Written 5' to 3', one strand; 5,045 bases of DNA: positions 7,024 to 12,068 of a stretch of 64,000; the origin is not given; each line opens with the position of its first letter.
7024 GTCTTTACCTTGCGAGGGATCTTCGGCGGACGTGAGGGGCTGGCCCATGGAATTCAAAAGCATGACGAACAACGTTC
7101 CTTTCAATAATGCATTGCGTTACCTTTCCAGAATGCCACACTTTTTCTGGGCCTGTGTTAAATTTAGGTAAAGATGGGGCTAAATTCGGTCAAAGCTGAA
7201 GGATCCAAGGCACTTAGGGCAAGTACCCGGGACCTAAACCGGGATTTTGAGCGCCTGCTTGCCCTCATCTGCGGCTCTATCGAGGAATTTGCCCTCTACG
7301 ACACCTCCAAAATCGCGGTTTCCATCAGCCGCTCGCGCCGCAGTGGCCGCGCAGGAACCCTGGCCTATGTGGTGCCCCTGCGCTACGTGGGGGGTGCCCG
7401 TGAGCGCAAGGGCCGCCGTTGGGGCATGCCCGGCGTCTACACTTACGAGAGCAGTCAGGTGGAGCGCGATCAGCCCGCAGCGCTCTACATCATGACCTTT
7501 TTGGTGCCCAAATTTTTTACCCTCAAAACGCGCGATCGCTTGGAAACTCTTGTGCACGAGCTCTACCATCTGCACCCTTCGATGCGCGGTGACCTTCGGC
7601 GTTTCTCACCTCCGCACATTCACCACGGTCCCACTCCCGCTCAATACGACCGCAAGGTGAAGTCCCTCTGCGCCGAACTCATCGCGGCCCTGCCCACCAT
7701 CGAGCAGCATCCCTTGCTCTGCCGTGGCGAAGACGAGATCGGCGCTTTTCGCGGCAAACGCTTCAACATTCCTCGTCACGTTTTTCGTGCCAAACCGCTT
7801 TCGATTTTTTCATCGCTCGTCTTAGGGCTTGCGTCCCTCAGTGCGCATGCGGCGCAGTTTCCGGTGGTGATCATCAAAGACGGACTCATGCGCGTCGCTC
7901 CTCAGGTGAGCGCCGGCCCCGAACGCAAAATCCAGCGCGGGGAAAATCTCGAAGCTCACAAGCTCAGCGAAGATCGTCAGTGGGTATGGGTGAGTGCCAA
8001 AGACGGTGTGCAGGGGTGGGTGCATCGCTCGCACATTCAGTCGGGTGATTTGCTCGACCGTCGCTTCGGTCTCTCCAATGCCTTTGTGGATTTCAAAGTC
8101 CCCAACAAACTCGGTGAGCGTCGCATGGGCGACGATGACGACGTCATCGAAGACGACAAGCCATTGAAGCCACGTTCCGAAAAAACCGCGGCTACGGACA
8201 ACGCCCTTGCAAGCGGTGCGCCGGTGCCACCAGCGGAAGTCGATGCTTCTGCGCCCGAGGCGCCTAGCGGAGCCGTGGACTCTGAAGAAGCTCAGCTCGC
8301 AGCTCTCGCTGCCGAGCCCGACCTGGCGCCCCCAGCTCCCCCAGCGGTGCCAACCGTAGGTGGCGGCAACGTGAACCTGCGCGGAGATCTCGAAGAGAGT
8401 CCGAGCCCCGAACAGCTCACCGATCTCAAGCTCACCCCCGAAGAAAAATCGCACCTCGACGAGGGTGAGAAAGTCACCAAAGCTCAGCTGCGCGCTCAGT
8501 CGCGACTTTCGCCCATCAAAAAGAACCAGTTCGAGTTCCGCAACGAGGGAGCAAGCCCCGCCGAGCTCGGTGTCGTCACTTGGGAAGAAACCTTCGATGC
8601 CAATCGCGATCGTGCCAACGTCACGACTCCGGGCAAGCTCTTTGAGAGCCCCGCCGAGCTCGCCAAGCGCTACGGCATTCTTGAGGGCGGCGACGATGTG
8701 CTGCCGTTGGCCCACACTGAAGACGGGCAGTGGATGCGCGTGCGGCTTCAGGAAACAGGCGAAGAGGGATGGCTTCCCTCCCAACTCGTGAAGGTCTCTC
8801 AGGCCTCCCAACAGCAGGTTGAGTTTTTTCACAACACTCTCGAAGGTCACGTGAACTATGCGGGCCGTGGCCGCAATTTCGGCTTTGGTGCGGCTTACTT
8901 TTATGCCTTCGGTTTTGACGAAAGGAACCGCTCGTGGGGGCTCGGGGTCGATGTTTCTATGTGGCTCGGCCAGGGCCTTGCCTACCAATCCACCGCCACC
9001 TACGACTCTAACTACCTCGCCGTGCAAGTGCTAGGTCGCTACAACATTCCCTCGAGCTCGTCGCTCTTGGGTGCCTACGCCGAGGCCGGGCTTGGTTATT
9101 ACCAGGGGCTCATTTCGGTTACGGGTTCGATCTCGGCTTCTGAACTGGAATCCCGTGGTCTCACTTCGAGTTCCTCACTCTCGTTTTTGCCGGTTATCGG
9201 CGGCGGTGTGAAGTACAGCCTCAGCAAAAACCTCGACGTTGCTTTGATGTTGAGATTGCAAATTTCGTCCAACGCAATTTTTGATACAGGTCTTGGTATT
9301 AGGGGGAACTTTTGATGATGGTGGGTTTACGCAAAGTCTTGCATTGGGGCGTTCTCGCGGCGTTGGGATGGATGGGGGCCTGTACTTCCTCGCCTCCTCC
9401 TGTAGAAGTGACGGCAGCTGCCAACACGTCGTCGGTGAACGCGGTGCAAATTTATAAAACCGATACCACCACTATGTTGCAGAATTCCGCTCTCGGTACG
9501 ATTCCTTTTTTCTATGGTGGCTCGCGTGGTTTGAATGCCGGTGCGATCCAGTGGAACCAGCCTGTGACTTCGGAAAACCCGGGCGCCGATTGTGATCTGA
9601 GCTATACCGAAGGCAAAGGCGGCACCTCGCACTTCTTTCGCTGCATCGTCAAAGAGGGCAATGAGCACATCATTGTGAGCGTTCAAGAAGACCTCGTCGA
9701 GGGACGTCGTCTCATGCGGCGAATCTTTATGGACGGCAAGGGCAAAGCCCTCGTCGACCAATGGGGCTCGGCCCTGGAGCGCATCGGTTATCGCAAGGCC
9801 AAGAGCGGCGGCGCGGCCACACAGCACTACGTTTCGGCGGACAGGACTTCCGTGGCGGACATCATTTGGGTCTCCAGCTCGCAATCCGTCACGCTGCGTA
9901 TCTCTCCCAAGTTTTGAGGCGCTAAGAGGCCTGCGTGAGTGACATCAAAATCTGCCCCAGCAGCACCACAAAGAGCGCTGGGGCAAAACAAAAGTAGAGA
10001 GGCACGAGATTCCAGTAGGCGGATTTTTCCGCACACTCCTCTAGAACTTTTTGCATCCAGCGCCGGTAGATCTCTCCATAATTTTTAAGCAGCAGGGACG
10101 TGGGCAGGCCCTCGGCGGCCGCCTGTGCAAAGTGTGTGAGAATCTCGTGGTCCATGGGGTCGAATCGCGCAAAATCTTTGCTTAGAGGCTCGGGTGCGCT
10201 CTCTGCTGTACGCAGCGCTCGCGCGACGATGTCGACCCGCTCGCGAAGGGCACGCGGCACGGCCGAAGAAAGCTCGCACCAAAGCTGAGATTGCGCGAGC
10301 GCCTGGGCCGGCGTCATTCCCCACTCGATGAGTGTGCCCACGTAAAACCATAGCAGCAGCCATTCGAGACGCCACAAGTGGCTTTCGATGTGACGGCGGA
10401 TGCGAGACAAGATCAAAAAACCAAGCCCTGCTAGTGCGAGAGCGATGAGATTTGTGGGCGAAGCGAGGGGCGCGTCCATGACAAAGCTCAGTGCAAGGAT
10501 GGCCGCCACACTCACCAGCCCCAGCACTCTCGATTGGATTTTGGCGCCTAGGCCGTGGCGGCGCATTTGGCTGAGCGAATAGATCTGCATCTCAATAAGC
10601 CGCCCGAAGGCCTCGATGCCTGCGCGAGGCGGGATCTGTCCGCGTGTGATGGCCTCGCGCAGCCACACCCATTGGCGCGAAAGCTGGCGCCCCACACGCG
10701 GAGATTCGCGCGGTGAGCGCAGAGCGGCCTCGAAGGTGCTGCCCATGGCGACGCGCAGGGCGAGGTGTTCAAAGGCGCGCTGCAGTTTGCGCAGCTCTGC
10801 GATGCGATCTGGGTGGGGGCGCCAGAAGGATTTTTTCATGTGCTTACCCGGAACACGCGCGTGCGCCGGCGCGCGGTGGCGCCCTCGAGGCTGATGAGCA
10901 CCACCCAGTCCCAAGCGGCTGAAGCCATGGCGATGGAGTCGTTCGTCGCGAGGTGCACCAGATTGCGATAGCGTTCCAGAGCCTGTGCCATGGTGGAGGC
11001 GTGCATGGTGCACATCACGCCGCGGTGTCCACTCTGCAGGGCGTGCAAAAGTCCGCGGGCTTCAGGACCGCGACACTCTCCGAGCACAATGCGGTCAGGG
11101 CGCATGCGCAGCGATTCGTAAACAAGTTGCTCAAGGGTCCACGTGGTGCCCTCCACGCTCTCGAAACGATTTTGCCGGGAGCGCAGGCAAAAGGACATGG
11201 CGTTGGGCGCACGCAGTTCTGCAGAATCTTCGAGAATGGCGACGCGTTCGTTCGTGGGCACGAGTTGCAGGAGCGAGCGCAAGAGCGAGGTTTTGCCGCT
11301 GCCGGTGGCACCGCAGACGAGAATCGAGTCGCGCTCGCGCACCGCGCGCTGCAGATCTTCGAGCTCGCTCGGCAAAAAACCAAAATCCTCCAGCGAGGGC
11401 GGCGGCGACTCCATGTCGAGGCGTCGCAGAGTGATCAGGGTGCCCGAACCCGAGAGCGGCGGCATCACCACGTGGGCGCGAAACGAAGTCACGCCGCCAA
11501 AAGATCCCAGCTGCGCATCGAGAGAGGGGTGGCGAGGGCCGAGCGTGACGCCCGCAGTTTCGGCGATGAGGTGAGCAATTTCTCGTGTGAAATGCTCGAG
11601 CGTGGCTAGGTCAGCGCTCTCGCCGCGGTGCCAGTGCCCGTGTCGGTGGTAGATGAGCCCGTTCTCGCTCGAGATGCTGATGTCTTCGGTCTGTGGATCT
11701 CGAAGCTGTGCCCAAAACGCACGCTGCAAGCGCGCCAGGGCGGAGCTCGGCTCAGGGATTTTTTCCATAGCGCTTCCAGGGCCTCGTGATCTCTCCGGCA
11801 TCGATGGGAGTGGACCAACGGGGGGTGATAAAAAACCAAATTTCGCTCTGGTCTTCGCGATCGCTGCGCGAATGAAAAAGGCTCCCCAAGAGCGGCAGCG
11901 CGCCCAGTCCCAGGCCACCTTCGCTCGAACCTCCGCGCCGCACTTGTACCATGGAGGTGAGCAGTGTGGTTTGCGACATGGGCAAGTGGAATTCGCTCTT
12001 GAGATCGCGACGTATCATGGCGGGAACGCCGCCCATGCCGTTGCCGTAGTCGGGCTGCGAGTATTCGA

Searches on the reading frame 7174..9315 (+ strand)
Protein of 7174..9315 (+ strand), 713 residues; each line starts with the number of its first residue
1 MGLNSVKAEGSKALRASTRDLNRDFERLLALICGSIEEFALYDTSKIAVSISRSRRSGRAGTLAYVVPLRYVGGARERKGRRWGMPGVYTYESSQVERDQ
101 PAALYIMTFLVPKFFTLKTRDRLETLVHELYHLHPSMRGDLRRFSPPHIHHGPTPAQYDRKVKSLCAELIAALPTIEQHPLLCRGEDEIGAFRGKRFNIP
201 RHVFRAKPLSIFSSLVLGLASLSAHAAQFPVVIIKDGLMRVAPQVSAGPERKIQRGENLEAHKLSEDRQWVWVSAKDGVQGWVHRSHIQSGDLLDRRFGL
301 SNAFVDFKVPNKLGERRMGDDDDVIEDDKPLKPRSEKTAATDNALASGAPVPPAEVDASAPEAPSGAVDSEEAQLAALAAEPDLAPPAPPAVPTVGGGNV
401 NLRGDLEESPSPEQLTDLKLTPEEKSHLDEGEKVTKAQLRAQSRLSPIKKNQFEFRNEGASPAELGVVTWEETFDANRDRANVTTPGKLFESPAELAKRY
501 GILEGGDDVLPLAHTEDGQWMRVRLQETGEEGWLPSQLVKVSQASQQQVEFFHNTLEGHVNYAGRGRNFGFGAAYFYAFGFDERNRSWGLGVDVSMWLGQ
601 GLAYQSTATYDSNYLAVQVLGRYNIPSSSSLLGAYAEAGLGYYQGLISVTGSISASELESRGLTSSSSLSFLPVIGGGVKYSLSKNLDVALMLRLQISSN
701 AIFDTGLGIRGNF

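Call 3: search_protein_families(library=pfam, proteins=[window:7174-9315:+], max_evalue=0.1)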
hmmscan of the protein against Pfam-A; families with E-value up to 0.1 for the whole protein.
window:7174-9315:+ (713 aa): 5 families
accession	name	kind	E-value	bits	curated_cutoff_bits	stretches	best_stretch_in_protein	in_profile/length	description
PF18348.7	SH3_16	-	1e-07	32.1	25.8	2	264-288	24-49/49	Bacterial dipeptidyl-peptidase Sh3 domain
PF08239.17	SH3_3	-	6.7e-06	26.6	27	1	239-288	5-53/54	Bacterial SH3 domain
PF07653.23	SH3_2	-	0.00024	21.2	21.8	0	266-288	31-52/55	Variant SH3 domain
PF00018.34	SH3_1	-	0.00074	19.5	22.9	1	508-536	21-48/48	SH3 domain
PF06347.19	SH3_4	-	0.0021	18.2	24.1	0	266-288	32-54/56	Bacterial SH3 domain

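Call 6: search_protein_families(library=ncbifam, proteins=[window:7174-9315:+], max_evalue=0.01)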
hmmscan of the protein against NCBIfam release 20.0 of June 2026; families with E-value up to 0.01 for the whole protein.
window:7174-9315:+ (713 aa): 1 family
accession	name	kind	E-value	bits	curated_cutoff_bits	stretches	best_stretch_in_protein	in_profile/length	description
TIGR04211.1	SH3_and_anchor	equivalog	4.6e-08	32.9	65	1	501-556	22-75/198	TIGR04211 family SH3 domain-containing protein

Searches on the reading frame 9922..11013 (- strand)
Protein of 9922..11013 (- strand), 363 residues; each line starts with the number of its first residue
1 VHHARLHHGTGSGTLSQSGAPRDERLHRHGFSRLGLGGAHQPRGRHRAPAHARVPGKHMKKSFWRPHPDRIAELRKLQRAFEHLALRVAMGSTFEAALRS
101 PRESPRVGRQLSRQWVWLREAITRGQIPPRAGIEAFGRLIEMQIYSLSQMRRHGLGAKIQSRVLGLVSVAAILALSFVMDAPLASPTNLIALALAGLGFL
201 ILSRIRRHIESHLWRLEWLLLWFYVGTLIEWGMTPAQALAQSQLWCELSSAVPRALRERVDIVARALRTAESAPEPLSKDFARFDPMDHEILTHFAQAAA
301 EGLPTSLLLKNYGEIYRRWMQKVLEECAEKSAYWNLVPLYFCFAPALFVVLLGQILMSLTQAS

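Call 3: search_protein_families(library=pfam, proteins=[window:9922-11013:-], max_evalue=0.1)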
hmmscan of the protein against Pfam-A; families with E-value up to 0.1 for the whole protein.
window:9922-11013:- (363 aa): 1 family
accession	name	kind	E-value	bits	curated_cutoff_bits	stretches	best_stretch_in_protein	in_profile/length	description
PF00482.28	T2SSF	-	3.2e-08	34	25.2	1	225-352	5-124/125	Type II secretion system (T2SS), protein F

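Call 6: search_protein_families(library=ncbifam, proteins=[window:9922-11013:-], max_evalue=0.01)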
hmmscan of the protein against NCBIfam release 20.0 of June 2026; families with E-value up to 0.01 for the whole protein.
window:9922-11013:- (363 aa): 0 families

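Call 46: search_solved_structures(query=window:9925-10839:-, max_evalue=1)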
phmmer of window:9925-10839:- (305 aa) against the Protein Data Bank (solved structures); distinct sequences matched with E-value up to 1: 0.

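Call 51: search_protein_families(library=padloc, proteins=[window:9925-10839:-], max_evalue=0.01)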
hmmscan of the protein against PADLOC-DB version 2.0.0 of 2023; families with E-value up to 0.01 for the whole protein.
window:9925-10839:- (305 aa): 0 families

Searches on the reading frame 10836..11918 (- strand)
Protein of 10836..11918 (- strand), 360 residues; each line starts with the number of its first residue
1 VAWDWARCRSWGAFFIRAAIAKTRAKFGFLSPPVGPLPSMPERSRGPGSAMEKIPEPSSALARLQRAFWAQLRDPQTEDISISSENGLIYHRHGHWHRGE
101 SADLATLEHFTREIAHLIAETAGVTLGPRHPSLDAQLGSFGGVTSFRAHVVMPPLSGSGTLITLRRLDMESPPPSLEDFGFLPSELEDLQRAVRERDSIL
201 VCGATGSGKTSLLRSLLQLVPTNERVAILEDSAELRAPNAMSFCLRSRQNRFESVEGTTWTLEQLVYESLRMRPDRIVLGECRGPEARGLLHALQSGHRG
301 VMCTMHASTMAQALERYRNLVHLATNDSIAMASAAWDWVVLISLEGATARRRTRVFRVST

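Call 3: search_protein_families(library=pfam, proteins=[window:10836-11918:-], max_evalue=0.1)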
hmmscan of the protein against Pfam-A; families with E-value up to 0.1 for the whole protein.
window:10836-11918:- (360 aa): 22 families
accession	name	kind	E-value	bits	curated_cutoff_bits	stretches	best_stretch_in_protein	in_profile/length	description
PF00437.27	T2SSE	-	8e-34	117.3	24.9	1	154-325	100-263/370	Type II/IV secretion system protein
PF13191.12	AAA_16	-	3.1e-05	25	32.6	1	186-227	12-55/167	AAA ATPase domain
PF13401.12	AAA_22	-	0.00015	22.5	27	1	195-230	4-33/130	AAA domain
PF02492.25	cobW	-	0.001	19.1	20.7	1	199-230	3-34/180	CobW/HypB/UreG, nucleotide-binding domain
PF06414.18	Zeta_toxin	-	0.0011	18.9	22.3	1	194-287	14-109/199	Zeta toxin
PF01580.24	FtsK_SpoIIIE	-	0.0017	18.3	24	1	198-218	41-61/221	FtsK/SpoIIIE family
PF00005.33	ABC_tran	-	0.0026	18.8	25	1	187-232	2-48/137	ABC transporter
PF10412.15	TrwB_AAD_bind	-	0.0026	17.1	20.5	1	194-231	13-50/387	Type IV secretion-system coupling protein DNA-binding domain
PF25199.1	nSTAND_NTPase5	-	0.0029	17.9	34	1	193-240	38-87/145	Novel STAND NTPase 5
PF20703.3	nSTAND1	-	0.0029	17.8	27.1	1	185-215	22-52/379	Novel STAND NTPase 1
PF12775.13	AAA_7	-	0.0055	16.7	25.8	1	190-226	27-63/181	P-loop containing dynein motor region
PF01443.25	Viral_helicase1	-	0.0069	16.6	21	1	199-246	1-41/228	Viral superfamily 1 RNA helicase core domain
PF13555.12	AAA_29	-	0.0078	16.4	27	1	193-220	19-46/61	P-loop containing region of AAA domain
PF13671.12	AAA_33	-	0.016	15.9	27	1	199-240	2-39/143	AAA domain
PF01078.27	Mg_chelatase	-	0.021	14.7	20.3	1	195-233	21-59/207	Magnesium chelatase, subunit ChlI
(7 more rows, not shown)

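Call 6: search_protein_families(library=ncbifam, proteins=[window:10836-11918:-], max_evalue=0.01)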
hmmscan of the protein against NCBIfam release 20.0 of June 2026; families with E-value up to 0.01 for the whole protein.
window:10836-11918:- (360 aa): 28 families (the best 25 are shown)
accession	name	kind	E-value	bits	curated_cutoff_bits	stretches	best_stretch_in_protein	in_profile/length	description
TIGR03819.1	heli_sec_ATPase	hypoth_equivalog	7.5e-51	173.3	373.15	1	72-350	59-333/340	TadA family conjugal transfer-associated ATPase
TIGR02788.1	VirB11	equivalog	5.8e-37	127.4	249.95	2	189-323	137-268/308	P-type DNA transfer ATPase VirB11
TIGR02782.1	TrbB_P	equivalog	6.8e-31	107.7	304.55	1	64-355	10-290/303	P-type conjugative transfer ATPase TrbB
NF010425.0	PRK13851.1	equivalog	9.3e-27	93.8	461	1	186-325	151-288/344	type IV secretion system protein VirB11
NF010469.0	PRK13894.1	subfamily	6.8e-26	91.4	508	1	185-326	138-273/320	conjugal transfer ATPase TrbB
NF010475.0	PRK13900.1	equivalog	9.5e-25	87.4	389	1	189-323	153-285/333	type IV secretion system ATPase VirB11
NF058587.1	archaellum_moto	equivalog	1.2e-23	83.6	550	1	72-317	154-393/527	archaellum flagellar ATPase motor FlaI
NF010407.0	PRK13833.1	subfamily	3.8e-21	75.8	499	1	189-356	137-298/323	conjugal transfer protein TrbB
NF053672.1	bindosome_BasE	exception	2.3e-16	59.6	1000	1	71-320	144-391/512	bindosome assembly system ATPase subunit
NF041000.1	ATPase_ComGA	equivalog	2.8e-15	56.1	300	1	181-321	112-246/267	competence type IV pilus ATPase ComGA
TIGR01420.1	pilT_fam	subfamily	7e-14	51.8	319.1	1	162-330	93-252/343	PilT/PilU family type 4a pilus ATPase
TIGR02538.1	type_IV_pilB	equivalog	5.5e-11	41.8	675.65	1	159-320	278-432/564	type IV-A pilus assembly ATPase PilB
NF007755.0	PRK10436.1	equivalog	9.7e-11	41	617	1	158-320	180-335/465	type II secretion system protein GspE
TIGR02533.1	type_II_gspE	equivalog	1.3e-10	40.5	630.25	1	158-319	204-358/486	type II secretion system ATPase GspE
TIGR02525.1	plasmid_TraJ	equivalog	8e-10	38.2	368.3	1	141-333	97-285/372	plasmid transfer ATPase TraJ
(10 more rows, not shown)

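Call 44: search_solved_structures(query=window:10839-11768:-, max_evalue=0.00001)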
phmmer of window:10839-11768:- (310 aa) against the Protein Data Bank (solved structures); distinct sequences matched with E-value up to 0.00001: 29.
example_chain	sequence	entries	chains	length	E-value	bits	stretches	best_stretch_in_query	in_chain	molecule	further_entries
8rkd_E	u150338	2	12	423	1.4e-26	96.7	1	95-273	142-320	Pilus assembly ATPase CpaF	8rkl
8rjf_A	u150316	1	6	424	1.4e-26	96.7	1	95-273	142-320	Pilus assembly ATPase CpaF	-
9e24_A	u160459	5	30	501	2e-26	96.2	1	95-273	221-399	CpaF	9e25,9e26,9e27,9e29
6bge_A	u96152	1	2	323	4.6e-20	75.3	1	97-271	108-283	VirB11-like protein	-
1g6o_A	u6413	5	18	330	4.9e-20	75.2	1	97-271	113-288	CAG-ALPHA | virB11 homolog | Cag-alfa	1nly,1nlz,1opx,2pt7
2oap_1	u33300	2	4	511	4.5e-18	68.8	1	22-268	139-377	Type II secretion system protein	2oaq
4ii7_A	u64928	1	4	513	1.2e-17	67.4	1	22-267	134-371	FlaI ATPase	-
2gza_A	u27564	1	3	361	1.3e-17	67.3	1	137-268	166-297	Type IV secretion system protein VirB11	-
4ihq_A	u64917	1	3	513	8.2e-17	64.7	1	22-267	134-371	FlaI ATPase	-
6ejf_A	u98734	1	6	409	4.8e-10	42.4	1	107-270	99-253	Type IV pilus assembly protein PilF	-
5it5_F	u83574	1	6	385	5e-10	42.4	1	107-270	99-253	ATP binding motif-containing protein PilF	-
5oiu_A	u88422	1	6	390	5.1e-10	42.3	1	107-270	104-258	Type IV pilus assembly protein PilF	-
6f8l_G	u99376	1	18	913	2.4e-09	40.2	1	107-270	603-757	Type IV pilus assembly protein PilF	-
10my_A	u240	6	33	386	3e-09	39.8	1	115-272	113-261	PilT/PilU family type 4a pilus ATPase | Twitching motility protein PilT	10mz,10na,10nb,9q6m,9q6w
5zfr_A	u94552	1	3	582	1.8e-08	37.3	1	95-270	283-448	Type IV pilus biogenesis ATPase PilB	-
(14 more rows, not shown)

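Call 51: search_protein_families(library=padloc, proteins=[window:10839-11768:-], max_evalue=0.01)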
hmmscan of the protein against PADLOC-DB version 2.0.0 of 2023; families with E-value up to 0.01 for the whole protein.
window:10839-11768:- (310 aa): 2 families
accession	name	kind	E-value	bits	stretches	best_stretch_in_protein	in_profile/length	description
PDLC04140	mad8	-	0.00012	19.7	1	143-184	24-67/314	mads_8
PDLC01993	RtcR--CARF_AAA_HTH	-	0.0028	14.2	1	141-195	199-256/523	-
